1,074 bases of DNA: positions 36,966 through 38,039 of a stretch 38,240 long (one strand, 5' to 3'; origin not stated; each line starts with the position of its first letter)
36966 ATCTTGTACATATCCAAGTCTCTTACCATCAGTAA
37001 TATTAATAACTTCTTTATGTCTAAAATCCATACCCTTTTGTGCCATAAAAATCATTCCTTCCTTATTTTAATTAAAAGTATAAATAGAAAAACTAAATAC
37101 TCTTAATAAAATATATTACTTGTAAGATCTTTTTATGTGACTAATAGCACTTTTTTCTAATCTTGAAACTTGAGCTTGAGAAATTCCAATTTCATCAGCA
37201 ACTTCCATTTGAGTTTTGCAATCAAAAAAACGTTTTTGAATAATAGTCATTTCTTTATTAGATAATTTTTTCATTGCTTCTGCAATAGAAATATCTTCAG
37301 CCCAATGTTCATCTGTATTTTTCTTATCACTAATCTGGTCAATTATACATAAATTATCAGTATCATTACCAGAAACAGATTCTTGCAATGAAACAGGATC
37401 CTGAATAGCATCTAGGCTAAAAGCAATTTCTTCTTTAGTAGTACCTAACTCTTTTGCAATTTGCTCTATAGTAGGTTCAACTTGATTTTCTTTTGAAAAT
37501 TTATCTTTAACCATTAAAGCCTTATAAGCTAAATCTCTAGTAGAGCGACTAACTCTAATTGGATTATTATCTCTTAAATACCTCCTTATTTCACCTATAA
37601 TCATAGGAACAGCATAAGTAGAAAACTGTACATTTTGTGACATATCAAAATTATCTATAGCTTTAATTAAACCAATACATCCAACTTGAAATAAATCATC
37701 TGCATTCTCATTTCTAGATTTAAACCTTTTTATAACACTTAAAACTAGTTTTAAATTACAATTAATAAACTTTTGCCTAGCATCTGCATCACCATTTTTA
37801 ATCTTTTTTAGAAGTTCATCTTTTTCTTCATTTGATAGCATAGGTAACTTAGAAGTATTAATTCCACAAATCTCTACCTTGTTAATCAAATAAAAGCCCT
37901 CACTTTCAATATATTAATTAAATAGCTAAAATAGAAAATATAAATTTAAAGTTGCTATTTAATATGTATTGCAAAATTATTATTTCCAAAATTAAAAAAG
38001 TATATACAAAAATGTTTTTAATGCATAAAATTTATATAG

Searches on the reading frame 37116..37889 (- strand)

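Call 76: search_protein_families(library=pfam, proteins=[window:37116-37889:-], max_evalue=0.1)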
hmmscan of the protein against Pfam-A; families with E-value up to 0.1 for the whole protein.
window:37116-37889:- (257 aa): 11 families
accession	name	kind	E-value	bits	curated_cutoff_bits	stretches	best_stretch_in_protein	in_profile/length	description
PF04542.20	Sigma70_r2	-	6.5e-19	67.9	24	1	42-109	2-69/71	Sigma-70 region 2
PF04545.22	Sigma70_r4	-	1.2e-12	47.6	24.1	1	205-253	1-49/50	Sigma-70, region 4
PF04539.22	Sigma70_r3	-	8.6e-09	35.8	25.3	1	123-178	5-61/78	Sigma-70 region 3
PF01381.28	HTH_3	-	0.0001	22.7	23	1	226-247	11-32/55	Helix-turn-helix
PF08281.18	Sigma70_r4_2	-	0.00021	21.3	25.7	1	201-241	3-43/54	Sigma-70, region 4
PF16509.11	KORA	-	0.00033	21.3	26.7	1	202-251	9-57/84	TrfB plasmid transcriptional repressor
PF07638.17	Sigma70_ECF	-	0.002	18.5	21.1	0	201-243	125-170/185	ECF sigma factor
PF13560.12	HTH_31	-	0.024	15.4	27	0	226-249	16-39/64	Helix-turn-helix domain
PF13545.12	HTH_Crp_2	-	0.064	13.7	27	0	136-156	20-40/70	Crp-like helix-turn-helix domain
PF13518.12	HTH_28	-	0.072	13.6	25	0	223-246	11-34/52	Helix-turn-helix domain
PF04967.18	HTH_10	-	0.083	13.1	23.1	0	140-163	25-48/53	HTH DNA binding domain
